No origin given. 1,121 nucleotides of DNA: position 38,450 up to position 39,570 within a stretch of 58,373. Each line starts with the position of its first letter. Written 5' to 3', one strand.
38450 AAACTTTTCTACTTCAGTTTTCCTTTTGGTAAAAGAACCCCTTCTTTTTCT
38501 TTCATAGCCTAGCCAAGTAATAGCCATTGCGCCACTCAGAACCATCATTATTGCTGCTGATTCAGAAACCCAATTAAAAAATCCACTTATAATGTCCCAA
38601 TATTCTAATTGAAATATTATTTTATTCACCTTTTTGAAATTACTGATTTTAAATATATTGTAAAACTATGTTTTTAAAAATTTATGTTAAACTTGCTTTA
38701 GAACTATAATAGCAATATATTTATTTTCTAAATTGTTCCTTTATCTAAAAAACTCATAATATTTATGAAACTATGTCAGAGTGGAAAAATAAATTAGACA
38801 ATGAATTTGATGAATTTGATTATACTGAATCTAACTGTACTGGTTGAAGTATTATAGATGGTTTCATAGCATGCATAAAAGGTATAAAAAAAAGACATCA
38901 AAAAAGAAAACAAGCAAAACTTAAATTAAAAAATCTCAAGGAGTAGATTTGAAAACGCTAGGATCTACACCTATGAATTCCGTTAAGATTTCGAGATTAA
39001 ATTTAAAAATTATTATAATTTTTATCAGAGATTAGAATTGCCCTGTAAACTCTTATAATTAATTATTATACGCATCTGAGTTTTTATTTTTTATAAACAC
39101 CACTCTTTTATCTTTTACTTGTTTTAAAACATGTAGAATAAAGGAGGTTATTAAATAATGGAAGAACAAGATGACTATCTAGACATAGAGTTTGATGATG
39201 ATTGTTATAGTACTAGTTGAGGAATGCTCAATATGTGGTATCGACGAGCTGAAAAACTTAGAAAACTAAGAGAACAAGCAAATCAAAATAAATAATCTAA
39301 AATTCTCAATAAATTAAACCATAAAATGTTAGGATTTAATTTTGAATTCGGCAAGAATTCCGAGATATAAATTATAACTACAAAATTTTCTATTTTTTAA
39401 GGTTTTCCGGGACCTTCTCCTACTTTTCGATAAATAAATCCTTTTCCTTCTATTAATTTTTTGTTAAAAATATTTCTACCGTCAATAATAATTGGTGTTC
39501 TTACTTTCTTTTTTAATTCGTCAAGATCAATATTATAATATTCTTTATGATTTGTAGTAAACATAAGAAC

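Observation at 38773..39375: Two paralogous micro-ORFs with an in-frame TGA next to Cys and a shared 3' hairpin element: candidate new small selenoproteins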

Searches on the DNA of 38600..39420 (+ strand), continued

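Call 69: search_with_rna_model(model_id=R1, sources=[L071, L072, L073, L074, L075, L076, L077], max_evalue=10, filters=off)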
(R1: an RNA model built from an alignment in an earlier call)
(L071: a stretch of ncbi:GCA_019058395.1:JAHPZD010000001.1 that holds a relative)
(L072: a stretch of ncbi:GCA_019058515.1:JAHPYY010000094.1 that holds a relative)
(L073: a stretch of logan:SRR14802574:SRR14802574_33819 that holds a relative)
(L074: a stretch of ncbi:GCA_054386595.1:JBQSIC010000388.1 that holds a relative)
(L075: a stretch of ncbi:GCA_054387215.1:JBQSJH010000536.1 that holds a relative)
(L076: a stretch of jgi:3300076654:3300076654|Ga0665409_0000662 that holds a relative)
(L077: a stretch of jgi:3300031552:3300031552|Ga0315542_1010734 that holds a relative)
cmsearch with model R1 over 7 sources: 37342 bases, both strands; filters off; matches with E-value up to 10: 23.
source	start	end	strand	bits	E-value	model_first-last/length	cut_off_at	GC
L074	4481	4508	-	12.5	1.4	13-40/69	no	0.11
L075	4098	4125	-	12.5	1.4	13-40/69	no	0.11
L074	4571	4590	-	10.5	4.2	1-69/69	no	0.3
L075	4188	4207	-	10.5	4.2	1-69/69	no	0.3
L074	3510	3559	-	10.4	4.3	1-69/69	no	0.34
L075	3127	3176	-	10.4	4.3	1-69/69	no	0.34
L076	850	905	-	10.3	4.5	1-69/69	no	0.2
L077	850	905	-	10.3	4.5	1-69/69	no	0.2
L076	642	709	-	10.1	5.1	1-69/69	no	0.26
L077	642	709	-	10.1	5.1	1-69/69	no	0.26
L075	38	95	+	10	5.2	1-69/69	no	0.22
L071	5560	5610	+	9.4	7.2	1-69/69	no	0.41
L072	5560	5610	+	9.4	7.2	1-69/69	no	0.41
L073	4119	4169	+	9.4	7.2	1-69/69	no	0.41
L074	4924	4966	+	9.4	7.2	1-69/69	no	0.28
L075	4541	4583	+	9.4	7.2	1-69/69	no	0.28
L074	4362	4413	-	9.3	7.8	1-69/69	no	0.31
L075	3979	4030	-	9.3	7.8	1-69/69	no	0.31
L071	1258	1312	+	9.2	8.2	1-69/69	no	0.42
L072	1258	1312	+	9.2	8.2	1-69/69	no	0.42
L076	3804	3852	+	9.1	8.9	1-69/69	no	0.29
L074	4547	4598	+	9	9.1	1-69/69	no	0.25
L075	4164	4215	+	9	9.1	1-69/69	no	0.25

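Call 81: search_with_rna_model(model_id=R1, sources=[L078, L079, L080], max_evalue=1, filters=off, show_alignments=3)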
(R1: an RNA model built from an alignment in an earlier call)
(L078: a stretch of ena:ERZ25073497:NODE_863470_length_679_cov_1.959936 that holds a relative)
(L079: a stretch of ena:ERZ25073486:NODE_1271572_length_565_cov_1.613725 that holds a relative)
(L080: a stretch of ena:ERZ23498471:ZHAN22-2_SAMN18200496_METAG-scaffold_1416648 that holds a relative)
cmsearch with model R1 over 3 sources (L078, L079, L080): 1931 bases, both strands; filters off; matches with E-value up to 1: 9.
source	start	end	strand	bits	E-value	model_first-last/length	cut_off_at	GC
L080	555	622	+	63.4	9.6e-14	1-69/69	no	0.31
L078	348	415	+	60.1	5.7e-13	1-69/69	no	0.34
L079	396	463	+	60.1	5.7e-13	1-69/69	no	0.34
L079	34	103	+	48.3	3.2e-10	1-69/69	no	0.3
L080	177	246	+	44.1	3e-09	1-69/69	no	0.33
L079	33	82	-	15.6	0.013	1-69/69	no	0.26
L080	552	604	-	15.2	0.017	1-69/69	no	0.25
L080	176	245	-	10.9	0.17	1-69/69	no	0.31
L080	361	383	+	8.4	0.64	1-69/69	no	0.22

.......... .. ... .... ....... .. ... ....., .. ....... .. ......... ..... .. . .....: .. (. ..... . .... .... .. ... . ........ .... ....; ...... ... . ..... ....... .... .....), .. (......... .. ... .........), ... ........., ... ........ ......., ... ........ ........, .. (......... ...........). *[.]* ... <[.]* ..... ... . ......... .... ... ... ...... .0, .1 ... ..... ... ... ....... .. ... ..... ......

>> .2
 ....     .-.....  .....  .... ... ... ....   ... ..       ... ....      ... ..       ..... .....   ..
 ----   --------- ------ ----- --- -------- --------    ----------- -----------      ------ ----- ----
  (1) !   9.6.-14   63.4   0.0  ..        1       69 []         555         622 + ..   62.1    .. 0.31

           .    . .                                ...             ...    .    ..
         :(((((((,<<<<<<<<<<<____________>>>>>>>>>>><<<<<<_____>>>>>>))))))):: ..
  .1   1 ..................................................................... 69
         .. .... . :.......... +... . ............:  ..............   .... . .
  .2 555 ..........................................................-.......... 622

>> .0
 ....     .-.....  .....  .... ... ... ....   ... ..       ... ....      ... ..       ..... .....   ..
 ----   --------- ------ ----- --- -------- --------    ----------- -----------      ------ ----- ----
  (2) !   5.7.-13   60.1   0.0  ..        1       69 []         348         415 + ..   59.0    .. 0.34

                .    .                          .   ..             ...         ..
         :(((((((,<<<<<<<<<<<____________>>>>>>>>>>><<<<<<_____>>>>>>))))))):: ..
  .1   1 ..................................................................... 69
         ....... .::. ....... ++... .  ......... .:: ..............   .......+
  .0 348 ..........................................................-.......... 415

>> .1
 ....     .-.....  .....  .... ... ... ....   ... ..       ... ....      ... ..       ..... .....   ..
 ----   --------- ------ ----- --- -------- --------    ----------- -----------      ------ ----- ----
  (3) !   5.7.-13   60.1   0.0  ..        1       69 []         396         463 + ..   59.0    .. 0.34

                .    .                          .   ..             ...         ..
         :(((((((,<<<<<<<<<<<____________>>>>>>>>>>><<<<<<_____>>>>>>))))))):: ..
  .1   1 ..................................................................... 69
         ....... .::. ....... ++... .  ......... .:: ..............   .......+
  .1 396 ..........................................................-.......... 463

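Call 83: search_with_rna_model(model_id=R1, sources=[window, L002, L003, L004, L005, L006, L007, L008, L009, L010, L011, L012, L013, L014, L015, L016, L017, L018, L019, L020, L021, L022, L023, L024, L025, L029, L030, L031, L033, L034, L035, L036, L037, L038, L039, L040, L041, L042, L044, L045, L046, L047, L049, L050, L051, L052, L053, L054, L055, L056, L057, L058, L059, L060, L061, L062, L063, L064, L065, L066, L067, L068, L069, L070, L078, L080], max_evalue=0.001, make_alignment=true)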
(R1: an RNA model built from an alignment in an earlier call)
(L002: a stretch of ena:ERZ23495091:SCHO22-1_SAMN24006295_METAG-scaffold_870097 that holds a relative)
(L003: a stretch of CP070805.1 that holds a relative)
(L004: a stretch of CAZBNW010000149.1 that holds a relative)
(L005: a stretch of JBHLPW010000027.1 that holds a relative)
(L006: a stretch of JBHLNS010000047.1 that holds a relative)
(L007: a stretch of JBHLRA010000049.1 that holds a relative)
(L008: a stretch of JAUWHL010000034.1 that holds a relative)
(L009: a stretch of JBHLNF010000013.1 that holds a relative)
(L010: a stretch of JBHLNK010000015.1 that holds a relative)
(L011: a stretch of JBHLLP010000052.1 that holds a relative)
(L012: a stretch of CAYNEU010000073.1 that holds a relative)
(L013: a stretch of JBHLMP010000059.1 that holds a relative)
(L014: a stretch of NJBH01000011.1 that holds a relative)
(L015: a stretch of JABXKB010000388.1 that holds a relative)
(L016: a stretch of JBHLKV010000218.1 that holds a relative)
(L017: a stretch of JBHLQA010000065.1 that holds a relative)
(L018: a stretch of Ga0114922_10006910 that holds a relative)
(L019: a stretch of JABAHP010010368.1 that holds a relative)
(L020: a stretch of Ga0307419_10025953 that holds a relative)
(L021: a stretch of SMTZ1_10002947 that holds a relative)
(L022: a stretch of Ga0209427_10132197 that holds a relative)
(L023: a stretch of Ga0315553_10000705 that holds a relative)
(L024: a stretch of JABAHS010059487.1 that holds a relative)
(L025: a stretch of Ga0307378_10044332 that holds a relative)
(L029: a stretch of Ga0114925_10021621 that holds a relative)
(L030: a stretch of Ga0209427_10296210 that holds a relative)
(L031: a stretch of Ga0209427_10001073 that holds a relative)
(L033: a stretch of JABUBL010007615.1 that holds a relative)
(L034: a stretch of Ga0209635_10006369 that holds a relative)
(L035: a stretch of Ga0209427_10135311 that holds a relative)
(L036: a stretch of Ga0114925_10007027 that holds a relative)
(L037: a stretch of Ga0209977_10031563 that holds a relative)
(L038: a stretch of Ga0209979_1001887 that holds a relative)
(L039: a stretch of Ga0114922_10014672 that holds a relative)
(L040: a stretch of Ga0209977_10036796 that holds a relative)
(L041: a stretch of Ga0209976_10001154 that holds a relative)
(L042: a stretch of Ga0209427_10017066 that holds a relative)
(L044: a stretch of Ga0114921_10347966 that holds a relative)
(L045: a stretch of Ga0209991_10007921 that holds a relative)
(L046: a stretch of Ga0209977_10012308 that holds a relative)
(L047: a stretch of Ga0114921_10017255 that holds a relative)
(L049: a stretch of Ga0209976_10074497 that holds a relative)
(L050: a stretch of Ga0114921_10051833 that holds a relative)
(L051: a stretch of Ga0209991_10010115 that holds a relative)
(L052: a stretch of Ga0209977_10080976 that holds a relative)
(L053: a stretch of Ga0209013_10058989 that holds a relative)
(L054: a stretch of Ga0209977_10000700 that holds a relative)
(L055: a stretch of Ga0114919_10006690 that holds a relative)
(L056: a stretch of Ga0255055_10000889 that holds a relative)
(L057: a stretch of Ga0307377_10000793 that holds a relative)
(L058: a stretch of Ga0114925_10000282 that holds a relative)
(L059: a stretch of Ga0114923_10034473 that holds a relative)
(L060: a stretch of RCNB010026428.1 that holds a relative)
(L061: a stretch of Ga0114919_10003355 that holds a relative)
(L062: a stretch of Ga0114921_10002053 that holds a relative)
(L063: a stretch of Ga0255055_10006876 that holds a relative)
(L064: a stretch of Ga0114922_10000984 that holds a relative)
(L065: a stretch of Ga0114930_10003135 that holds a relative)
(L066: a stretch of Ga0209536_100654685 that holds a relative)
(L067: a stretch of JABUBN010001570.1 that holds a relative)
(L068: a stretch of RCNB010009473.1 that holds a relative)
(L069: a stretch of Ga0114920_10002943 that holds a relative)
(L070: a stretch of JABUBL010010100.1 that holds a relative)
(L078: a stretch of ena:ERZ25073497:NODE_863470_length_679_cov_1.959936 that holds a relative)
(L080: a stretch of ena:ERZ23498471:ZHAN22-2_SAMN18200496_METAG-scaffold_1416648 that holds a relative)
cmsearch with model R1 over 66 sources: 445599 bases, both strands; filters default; matches with E-value up to 0.001: 116.
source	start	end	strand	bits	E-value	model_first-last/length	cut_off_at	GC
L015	1572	1640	+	96.8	3.7e-19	1-69/69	no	0.29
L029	795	863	+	96.8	3.7e-19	1-69/69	no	0.29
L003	10473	10541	+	94.9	9.9e-19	1-69/69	no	0.25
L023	3144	3212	+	92.7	3.3e-18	1-69/69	no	0.28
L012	2895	2963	+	92.1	4.5e-18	1-69/69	no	0.29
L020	178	246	+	92.1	4.5e-18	1-69/69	no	0.29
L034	3140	3208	+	90.8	9e-18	1-69/69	no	0.26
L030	798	866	+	90.7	9.4e-18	1-69/69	no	0.22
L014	10525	10593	+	90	1.4e-17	1-69/69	no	0.28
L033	3142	3210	+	90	1.4e-17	1-69/69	no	0.28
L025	2943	3011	+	89.4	1.9e-17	1-69/69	no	0.3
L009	10525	10593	+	89.2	2.2e-17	1-69/69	no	0.26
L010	10525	10593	+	88.6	2.9e-17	1-69/69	no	0.25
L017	7654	7722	+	88.5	3.1e-17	1-69/69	no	0.26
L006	10529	10597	+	88.2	3.7e-17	1-69/69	no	0.23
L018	1873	1941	+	88.1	3.9e-17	1-69/69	no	0.23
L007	10528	10596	+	88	4.1e-17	1-69/69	no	0.26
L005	10529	10597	+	86.5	8.9e-17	1-69/69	no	0.25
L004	2554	2622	+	85.9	1.3e-16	1-69/69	no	0.28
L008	3460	3528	+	84.7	2.4e-16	1-69/69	no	0.3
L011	8806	8874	+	84.3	3e-16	1-69/69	no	0.3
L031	3144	3212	+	83.7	4.1e-16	1-69/69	no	0.25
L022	1862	1930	+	83.1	5.5e-16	1-69/69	no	0.28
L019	913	982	+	82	1e-15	1-69/69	no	0.26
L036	2795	2865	+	78.2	7.7e-15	1-69/69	no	0.25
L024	1246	1314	+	76.4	2.1e-14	1-69/69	no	0.29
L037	245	315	+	75.7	3e-14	1-69/69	no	0.27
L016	2935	3004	+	72.1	2.1e-13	1-69/69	no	0.23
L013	10150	10218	+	72.1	2.1e-13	1-69/69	no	0.28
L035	324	392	+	72.1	2.1e-13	1-69/69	no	0.28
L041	3145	3213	+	71.8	2.5e-13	1-69/69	no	0.28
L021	3144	3212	+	70.5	4.8e-13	1-69/69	no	0.25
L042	3136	3202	+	67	3.2e-12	1-69/69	no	0.24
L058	2823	2892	+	66.7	3.7e-12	1-69/69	no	0.27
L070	835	903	+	64.4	1.3e-11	1-69/69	no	0.3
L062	2389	2453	+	63.6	2e-11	1-69/69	no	0.31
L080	555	622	+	63.4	2.2e-11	1-69/69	no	0.31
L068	2784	2849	+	62.9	3e-11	1-69/69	no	0.27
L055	192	257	+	60.7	9.4e-11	1-69/69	no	0.33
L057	2775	2840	+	60.6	1e-10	1-69/69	no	0.29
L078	348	415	+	60.1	1.3e-10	1-69/69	no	0.34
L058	3145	3211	+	59.3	2e-10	1-69/69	no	0.27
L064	837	902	+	59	2.4e-10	1-69/69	no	0.35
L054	2791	2856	+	57.8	4.4e-10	1-69/69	no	0.36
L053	2276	2340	+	57.2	6.4e-10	1-69/69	no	0.34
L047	1817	1881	+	56.8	7.8e-10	1-69/69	no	0.34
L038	2781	2846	+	56.3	1e-09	1-69/69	no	0.3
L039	2804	2869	+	56.1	1.1e-09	1-69/69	no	0.29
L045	2782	2849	+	55.9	1.2e-09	1-69/69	no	0.29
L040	875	940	+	55.8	1.3e-09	1-69/69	no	0.29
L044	129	194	-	55.8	1.3e-09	1-69/69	no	0.29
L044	693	758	+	55.8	1.3e-09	1-69/69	no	0.27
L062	2709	2778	+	54.7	2.3e-09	1-69/69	no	0.34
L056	3141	3209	+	54.7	2.3e-09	1-69/69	no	0.3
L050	1267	1331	+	54.1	3.4e-09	1-69/69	no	0.32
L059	3150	3219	+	53.2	5.4e-09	1-69/69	no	0.3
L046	2784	2849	+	53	5.8e-09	1-69/69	no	0.3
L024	887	956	+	53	5.9e-09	1-69/69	no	0.31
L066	870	938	+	52.9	6.3e-09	1-69/69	no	0.3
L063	1669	1733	+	52.6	7.3e-09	1-69/69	no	0.35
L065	2815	2879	+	52.6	7.3e-09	1-69/69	no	0.35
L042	2764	2833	+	52.5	7.6e-09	1-69/69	no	0.3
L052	1115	1179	+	52.3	8.5e-09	1-69/69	no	0.34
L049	1681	1750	+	51.8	1.1e-08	1-69/69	no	0.29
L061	3141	3209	+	51.2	1.6e-08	1-69/69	no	0.29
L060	1577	1645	+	50.4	2.4e-08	1-69/69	no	0.33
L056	2824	2888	+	49.9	3.1e-08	1-69/69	no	0.37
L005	10159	10228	+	49.6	3.6e-08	1-69/69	no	0.24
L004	2228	2297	+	49.6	3.7e-08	1-69/69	no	0.36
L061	2826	2890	+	49.2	4.6e-08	1-69/69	no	0.34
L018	1503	1572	+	49.1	4.8e-08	1-69/69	no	0.34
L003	10159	10228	+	49.1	4.8e-08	1-69/69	no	0.3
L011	8435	8504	+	48.6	6.1e-08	1-69/69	no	0.3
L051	2401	2465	+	48.6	6.2e-08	1-69/69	no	0.37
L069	57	121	+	48.6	6.2e-08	1-69/69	no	0.37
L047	2143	2212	+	48.6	6.4e-08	1-69/69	no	0.3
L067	293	361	+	48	8.8e-08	1-69/69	no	0.28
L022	1493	1562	+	47.8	9.8e-08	1-69/69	no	0.27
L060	1254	1318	+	47.4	1.2e-07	1-69/69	no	0.34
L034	2774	2843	+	47.4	1.2e-07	1-69/69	no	0.33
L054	3141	3210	+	47.3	1.3e-07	1-69/69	no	0.29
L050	1597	1666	+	46.2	2.3e-07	1-69/69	no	0.3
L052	1445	1514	+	46.2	2.3e-07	1-69/69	no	0.3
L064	1195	1264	+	45.3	3.8e-07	1-69/69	no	0.34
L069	387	456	+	45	4.3e-07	1-69/69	no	0.31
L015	1206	1275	+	44.7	5e-07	1-69/69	no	0.31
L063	1989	2058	+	44.5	5.6e-07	1-69/69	no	0.3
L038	3148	3217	+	44.5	5.7e-07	1-69/69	no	0.39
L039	3148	3217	+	44.5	5.7e-07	1-69/69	no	0.39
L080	177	246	+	44.1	7e-07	1-69/69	no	0.33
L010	10161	10228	+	44.1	7.1e-07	1-69/69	no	0.22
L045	3150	3218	+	44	7.4e-07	1-69/69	no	0.38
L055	558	627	+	43.9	7.9e-07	1-69/69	no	0.3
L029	429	498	+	43.5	9.5e-07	1-69/69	no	0.33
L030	428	496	+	43.5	9.8e-07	1-69/69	no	0.38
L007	10158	10227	+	43.5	1e-06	1-69/69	no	0.26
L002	272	341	+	43.3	1.1e-06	1-69/69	no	0.4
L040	1245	1314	+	42.5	1.6e-06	1-69/69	no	0.37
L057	3151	3220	+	41.8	2.4e-06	1-69/69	no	0.36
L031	2775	2844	+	41.1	3.5e-06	1-69/69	no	0.36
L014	10159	10228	+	41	3.6e-06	1-69/69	no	0.33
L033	2778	2847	+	41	3.6e-06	1-69/69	no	0.33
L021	2774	2843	+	41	3.8e-06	1-69/69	no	0.3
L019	546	614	+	40.8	4.1e-06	1-69/69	no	0.35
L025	2004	2073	+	40.8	4.1e-06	1-69/69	no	0.27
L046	3150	3219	+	40.4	5.2e-06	1-69/69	no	0.39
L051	2717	2786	+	39.3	9.5e-06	1-69/69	no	0.36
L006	10160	10228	+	39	1.1e-05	1-69/69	no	0.35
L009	10159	10228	+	37.8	2.1e-05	1-69/69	no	0.3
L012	2525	2594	+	36.2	4.9e-05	1-69/69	no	0.34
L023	2774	2843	+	36.2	4.9e-05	1-69/69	no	0.34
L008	3094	3163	+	36.1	5.2e-05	1-69/69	no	0.36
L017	7288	7358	+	32.7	0.00033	1-69/69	no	0.32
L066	536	601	+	32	0.00046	1-69/69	no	0.39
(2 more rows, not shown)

Alignment A9: 116 matches aligned to the model, 96 columns, each read 5' to 3' on its own strand. Consensus structure (alignment columns), stored with it:
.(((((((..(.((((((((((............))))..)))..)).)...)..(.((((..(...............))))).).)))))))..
